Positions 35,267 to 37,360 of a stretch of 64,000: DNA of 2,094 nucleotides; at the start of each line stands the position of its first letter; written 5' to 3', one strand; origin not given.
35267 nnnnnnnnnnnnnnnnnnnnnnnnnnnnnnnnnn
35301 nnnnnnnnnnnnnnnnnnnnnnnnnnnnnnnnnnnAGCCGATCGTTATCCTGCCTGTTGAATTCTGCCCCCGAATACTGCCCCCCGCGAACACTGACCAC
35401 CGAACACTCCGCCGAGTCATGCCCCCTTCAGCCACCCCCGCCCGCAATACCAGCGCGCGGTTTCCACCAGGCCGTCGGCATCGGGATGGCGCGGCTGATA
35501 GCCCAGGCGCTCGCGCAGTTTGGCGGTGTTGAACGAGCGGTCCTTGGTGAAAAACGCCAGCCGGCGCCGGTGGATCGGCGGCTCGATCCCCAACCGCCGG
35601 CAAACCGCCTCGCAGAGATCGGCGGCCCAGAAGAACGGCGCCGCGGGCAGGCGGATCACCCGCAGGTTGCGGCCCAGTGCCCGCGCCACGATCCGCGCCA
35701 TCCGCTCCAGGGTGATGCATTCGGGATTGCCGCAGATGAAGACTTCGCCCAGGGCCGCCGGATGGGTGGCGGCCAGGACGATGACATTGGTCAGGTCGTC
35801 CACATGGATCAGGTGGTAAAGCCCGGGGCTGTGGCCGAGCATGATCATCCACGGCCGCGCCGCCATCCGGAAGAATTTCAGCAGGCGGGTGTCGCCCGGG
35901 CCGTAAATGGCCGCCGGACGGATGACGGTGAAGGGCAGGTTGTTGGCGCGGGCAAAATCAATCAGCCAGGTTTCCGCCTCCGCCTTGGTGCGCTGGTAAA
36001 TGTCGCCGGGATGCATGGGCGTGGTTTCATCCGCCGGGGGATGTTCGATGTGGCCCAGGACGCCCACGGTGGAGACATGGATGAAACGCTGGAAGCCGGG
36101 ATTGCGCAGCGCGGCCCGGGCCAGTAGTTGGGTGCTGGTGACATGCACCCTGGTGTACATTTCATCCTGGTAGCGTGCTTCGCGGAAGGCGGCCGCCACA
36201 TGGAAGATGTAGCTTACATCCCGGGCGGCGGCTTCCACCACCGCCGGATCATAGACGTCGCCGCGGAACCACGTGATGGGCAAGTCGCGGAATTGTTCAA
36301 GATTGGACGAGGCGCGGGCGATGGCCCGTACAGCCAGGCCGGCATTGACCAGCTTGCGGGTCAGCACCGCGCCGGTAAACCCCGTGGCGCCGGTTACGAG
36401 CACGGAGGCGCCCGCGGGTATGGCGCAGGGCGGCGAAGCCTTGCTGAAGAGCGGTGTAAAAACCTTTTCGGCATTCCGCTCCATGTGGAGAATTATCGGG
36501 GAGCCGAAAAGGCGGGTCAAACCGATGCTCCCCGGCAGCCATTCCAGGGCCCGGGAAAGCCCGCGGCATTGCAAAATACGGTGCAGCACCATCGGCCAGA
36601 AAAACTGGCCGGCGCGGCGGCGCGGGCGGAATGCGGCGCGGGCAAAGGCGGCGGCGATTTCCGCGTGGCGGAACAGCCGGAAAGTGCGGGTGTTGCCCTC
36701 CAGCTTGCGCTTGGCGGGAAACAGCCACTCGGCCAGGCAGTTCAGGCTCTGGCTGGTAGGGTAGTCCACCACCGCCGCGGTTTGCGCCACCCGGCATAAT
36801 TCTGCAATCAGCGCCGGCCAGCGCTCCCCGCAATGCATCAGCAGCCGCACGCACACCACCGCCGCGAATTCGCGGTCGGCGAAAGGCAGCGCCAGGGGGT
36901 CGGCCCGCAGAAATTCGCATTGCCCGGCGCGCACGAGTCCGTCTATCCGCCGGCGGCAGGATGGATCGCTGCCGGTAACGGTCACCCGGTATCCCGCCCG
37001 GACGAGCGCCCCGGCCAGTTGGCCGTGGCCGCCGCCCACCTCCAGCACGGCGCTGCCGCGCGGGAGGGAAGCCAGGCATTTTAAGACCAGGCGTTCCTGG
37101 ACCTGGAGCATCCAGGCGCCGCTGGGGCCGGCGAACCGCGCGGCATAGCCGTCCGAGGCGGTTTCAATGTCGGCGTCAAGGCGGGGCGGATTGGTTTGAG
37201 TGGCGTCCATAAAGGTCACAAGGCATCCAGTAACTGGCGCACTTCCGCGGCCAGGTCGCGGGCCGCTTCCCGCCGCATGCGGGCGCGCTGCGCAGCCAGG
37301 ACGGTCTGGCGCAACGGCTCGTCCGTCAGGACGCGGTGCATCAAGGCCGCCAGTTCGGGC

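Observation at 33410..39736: Envelope glycosylation cluster: DUF368(PopT-like) – hypothetical – GT4 – methyltransferase::epimerase fusion – ArnT/PMT-like GT39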

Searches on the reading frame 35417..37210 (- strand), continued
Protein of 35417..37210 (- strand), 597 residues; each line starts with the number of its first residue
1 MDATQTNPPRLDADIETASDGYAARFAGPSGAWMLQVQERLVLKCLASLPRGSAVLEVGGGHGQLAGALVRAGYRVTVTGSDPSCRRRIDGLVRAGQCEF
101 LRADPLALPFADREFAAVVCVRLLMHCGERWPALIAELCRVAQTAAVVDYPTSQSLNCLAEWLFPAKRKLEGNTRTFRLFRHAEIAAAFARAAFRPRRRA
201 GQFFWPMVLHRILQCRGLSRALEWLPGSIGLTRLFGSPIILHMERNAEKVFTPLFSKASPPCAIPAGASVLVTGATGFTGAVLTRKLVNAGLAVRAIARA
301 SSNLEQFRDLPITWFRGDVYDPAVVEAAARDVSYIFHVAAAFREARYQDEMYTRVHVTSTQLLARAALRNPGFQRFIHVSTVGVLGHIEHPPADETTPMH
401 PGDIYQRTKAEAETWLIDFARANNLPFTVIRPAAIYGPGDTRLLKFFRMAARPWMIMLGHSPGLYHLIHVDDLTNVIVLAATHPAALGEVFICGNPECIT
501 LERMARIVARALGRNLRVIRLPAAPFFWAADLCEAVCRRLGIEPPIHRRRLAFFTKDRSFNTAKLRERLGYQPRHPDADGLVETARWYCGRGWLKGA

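Call 49: search_protein_families(library=pfam, max_evalue=0.001, proteins=[L043:2152-3336:-, L071:7646-8437:-, L045:12342-14018:-, L076:6866-7726:+, L085:57-752:+, L031:12155-14191:-, L061:14993-16192:+, L036:12536-13171:+, L022:4762-7374:+, L039:3520-3993:+])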
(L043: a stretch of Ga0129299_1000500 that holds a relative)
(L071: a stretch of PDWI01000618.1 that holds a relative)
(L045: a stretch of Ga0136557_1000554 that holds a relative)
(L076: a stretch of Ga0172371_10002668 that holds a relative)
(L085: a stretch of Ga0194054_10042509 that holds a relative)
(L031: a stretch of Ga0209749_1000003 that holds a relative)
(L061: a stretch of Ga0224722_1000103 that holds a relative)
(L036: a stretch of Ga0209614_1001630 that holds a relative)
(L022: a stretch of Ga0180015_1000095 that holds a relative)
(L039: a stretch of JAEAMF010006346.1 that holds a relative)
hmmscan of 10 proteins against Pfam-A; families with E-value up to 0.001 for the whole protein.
L043:2152-3336:- (394 aa): 5 families
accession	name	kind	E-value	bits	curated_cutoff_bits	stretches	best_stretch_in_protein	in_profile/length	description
PF00534.26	Glycos_transf_1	-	2.9e-22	79.5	26.4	1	201-358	13-170/172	Glycosyl transferases group 1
PF13692.12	Glyco_trans_1_4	-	1.1e-20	74.7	27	1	205-346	3-142/142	Glycosyl transferases group 1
PF13579.12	Glyco_trans_4_4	-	1.3e-14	55.3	29.7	1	18-177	4-154/158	Glycosyl transferase 4-like domain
PF13439.12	Glyco_transf_4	-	7.2e-13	49.4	28.5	1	21-177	8-161/170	Glycosyltransferase Family 4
PF13524.12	Glyco_trans_1_2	-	6.1e-07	29.9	25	1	254-368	27-136/144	Glycosyl transferase-like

L071:7646-8437:- (263 aa): 2 families
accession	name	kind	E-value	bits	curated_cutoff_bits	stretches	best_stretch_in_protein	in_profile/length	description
PF00132.30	Hexapep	-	9.8e-13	47.7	27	1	212-243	2-33/36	Bacterial transferase hexapeptide (six repeats)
PF25084.1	LbH_EIF2B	-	4.1e-07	30.4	54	1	150-241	19-102/105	EIF2B subunit epsilon LbH domain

L045:12342-14018:- (558 aa): 6 families
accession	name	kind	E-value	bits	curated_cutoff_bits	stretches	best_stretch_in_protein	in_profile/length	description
PF01266.30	DAO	-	1.9e-44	153.1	27.9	1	14-358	1-314/353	FAD dependent oxidoreductase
PF16901.10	DAO_C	-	2.9e-21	76.1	31.4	1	419-544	1-126/126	C-terminal domain of alpha-glycerophosphate oxidase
PF12831.13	FAD_oxidored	-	5.1e-11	42.9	27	1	14-75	1-66/416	FAD dependent oxidoreductase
PF00890.30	FAD_binding_2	-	2.8e-08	33.8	20.4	1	14-237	1-204/414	FAD binding domain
PF13450.12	NAD_binding_8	-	5.8e-05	23.7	21.9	1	17-54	1-39/68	NAD(P)-binding Rossmann-like domain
PF01494.25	FAD_binding_3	-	8.3e-05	22.4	22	1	14-236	3-159/349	FAD binding domain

L076:6866-7726:+ (286 aa): 4 families
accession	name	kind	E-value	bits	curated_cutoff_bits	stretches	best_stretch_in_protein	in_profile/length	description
PF00535.33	Glycos_transf_2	-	9.3e-18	65.2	23.3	1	46-153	1-111/168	Glycosyl transferase family 2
PF10111.15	Glyco_tranf_2_2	-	7.1e-10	39.3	27.3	1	46-143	1-104/276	Glycosyltransferase like family 2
PF13641.12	Glyco_tranf_2_3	-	1.2e-07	32.4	27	1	45-149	3-117/230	Glycosyltransferase like family 2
PF02709.20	Glyco_transf_7C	-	0.00033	20.7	23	0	180-220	17-59/78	N-terminal domain of galactosyltransferase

L085:57-752:+ (231 aa): 2 families
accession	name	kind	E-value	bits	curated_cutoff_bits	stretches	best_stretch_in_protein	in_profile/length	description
PF13472.12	Lipase_GDSL_2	-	5.5e-27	95.8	32.9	1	61-221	1-178/178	GDSL-like Lipase/Acylhydrolase family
PF00657.28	Lipase_GDSL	-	8e-13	49.4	23.6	1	59-223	1-205/208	GDSL-like Lipase/Acylhydrolase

L031:12155-14191:- (678 aa): 3 families
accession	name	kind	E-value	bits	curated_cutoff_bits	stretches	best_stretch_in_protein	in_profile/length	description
PF00754.31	F5_F8_type_C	-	3.1e-10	40.7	28.2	1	530-653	7-124/127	F5/8 type C domain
PF13231.12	PMT_2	-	6.5e-10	39.9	26.1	1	68-219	8-156/160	Dolichyl-phosphate-mannose-protein mannosyltransferase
PF22633.2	F5_F8_type_C_2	-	1.7e-06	28.9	27.8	1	538-639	1-91/91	NedA-like, galactose-binding domain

L061:14993-16192:+ (399 aa): 1 family
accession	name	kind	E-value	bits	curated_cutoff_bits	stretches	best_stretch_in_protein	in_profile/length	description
PF04230.19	PS_pyruv_trans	-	6.6e-24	85.7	25.3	1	14-320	1-277/280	Polysaccharide pyruvyl transferase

L036:12536-13171:+ (211 aa): 1 family
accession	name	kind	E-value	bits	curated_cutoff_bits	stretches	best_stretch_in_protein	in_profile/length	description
PF04307.19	YdjM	-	1.2e-21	77.5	29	1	4-185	3-171/176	YdjM inner membrane protein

L022:4762-7374:+ (870 aa): 0 families

L039:3520-3993:+ (157 aa): 0 families

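Call 84: search_protein_families(library=padloc, max_evalue=0.001, proteins=[window:35417-37210:-])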
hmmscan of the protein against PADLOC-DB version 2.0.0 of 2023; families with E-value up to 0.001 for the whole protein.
window:35417-37210:- (597 aa): 1 family
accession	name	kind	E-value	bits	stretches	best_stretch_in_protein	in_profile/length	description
PDLC04134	mad2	-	4.9e-05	20.3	1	29-120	267-363/492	mads_2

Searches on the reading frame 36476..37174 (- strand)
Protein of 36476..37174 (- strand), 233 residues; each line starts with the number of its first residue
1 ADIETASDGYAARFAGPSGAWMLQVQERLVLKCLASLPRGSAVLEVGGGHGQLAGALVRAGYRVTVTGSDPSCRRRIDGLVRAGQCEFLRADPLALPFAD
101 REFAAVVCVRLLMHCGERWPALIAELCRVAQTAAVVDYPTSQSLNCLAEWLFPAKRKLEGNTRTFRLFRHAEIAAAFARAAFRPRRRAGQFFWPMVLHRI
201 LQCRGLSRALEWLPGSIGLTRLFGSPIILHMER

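Call 92: search_solved_structures(query=A6, max_evalue=0.01)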
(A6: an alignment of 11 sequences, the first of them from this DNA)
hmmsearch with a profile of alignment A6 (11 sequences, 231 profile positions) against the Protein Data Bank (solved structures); distinct sequences matched with E-value up to 0.01: 90 (the best 60 are shown).
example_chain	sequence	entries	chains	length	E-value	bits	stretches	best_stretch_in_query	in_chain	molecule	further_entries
5wp5_A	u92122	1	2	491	1.2e-12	51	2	36-124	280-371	Phosphomethylethanolamine N-methyltransferase 2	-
3bus_A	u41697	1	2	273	4.7e-12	49.1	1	31-129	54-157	Methyltransferase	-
8zc8_A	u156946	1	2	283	7.1e-12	48.5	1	30-129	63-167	MitM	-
21zq_A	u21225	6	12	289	7.4e-12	48.4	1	30-129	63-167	MitM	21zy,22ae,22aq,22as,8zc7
5wp4_A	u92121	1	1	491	8.5e-12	48.2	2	34-122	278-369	Phosphoethanolamine N-methyltransferase 1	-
2yqz_A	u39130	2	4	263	4.3e-11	45.9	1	35-128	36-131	Hypothetical protein TTHA0223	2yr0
3l8d_A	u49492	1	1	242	1.9e-10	43.8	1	37-129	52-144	Methyltransferase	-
6uak_A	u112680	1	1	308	5.5e-10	42.3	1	30-130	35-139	SAM dependent methyltransferase LahSB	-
1xxl_A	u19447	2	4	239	5.8e-10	42.2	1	37-130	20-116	YcgJ protein | ycgJ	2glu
6uv6_A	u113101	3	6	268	1.3e-09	41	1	33-131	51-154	D-glucose O-methyltransferase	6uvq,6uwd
5gm1_A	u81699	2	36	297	1.6e-09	40.8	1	30-120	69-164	O-methylransferase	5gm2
1ve3_A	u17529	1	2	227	2.6e-09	40.1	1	37-129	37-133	hypothetical protein PH0226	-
3sm3_A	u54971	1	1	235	6e-09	38.9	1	38-128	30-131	SAM-dependent methyltransferases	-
3mgg_A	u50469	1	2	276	9.7e-09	38.2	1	25-128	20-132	Methyltransferase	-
8ys9_A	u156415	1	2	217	1.3e-08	37.8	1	40-129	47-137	Phosphatidylethanolamine N-methyltransferase/phosphatidyl-N-methylethanolamine N-methyltra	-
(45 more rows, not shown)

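Call 93: search_protein_families(library=ncbifam, alignment_id=A6, max_evalue=0.001)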
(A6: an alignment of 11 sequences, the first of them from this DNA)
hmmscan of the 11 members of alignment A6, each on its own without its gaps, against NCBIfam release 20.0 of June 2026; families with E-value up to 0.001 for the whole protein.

A. member 1, seq(233 aa): 8 families
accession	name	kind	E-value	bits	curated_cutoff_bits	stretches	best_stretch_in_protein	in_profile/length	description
NF045825.1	FAmtase_mtf2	equivalog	3.4e-08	33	400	1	39-150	58-170/248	fatty-acid O-methyltransferase Mtf2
NF045667.1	MTase_DVU1556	equivalog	5.3e-07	29.3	155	1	34-129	17-110/213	DVU_1556 family methyltransferase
NF045823.1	PthPhpthDimycoMt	equivalog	3.2e-06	26.5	300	1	40-150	67-178/256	phthiotriol/phenolphthiotriol dimycocerosates methyltransferase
NF041255.1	mycofact_MftM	equivalog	3.9e-06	26.4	200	1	35-139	135-242/289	mycofactocin oligosaccharide methyltransferase MftM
TIGR00755.1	ksgA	equivalog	0.00011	21.7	171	1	37-105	27-96/256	16S rRNA (adenine(1518)-N(6)/adenine(1519)-N(6))-dimethyltransferase RsmA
NF000499.2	Erm23S_rRNA_broad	equivalog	0.00013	21.4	212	1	38-105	22-90/244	23S ribosomal RNA methyltransferase Erm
NF043040.1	corrin_prot_MT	hypoth_equivalog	0.00083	18.8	180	0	25-72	30-74/216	corrinoid protein-associated methyltransferase CpaM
TIGR01934.1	MenG_MenH_UbiE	subfamily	0.00089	18.6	158.35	0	38-130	38-133/223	ubiquinone/menaquinone biosynthesis methyltransferase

B. families by the number of members that match (of 11 scanned): 57 families (the first 25 are shown)
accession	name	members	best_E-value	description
NF045667.1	MTase_DVU1556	11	1.2e-16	DVU_1556 family methyltransferase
TIGR02021.1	BchM-ChlM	10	6.8e-19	magnesium protoporphyrin IX methyltransferase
TIGR01934.1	MenG_MenH_UbiE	10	2.7e-16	ubiquinone/menaquinone biosynthesis methyltransferase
NF041255.1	mycofact_MftM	10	2.2e-14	mycofactocin oligosaccharide methyltransferase MftM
NF045825.1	FAmtase_mtf2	10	2.8e-14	fatty-acid O-methyltransferase Mtf2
TIGR01983.1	UbiG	10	7.9e-14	bifunctional 2-polyprenyl-6-hydroxyphenol methylase/3-demethylubiquinol 3-O-methyltransferase UbiG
NF043040.1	corrin_prot_MT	9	2.7e-18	corrinoid protein-associated methyltransferase CpaM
NF045823.1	PthPhpthDimycoMt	9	1.8e-13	phthiotriol/phenolphthiotriol dimycocerosates methyltransferase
NF004452.0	PRK05785.1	9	1.6e-08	hypothetical protein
NF000499.2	Erm23S_rRNA_broad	9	5.1e-07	23S ribosomal RNA methyltransferase Erm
NF007610.0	PRK10258.1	8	6.2e-15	malonyl-ACP O-methyltransferase BioC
TIGR02081.1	metW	8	3.7e-08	methionine biosynthesis protein MetW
TIGR02072.1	BioC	7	4.8e-12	malonyl-ACP O-methyltransferase BioC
NF004851.0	PRK06202.1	7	7.4e-08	hypothetical protein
NF047649.1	MTase_UXPK_star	6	6e-14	methyltransferase/UXPK-star double selenoprotein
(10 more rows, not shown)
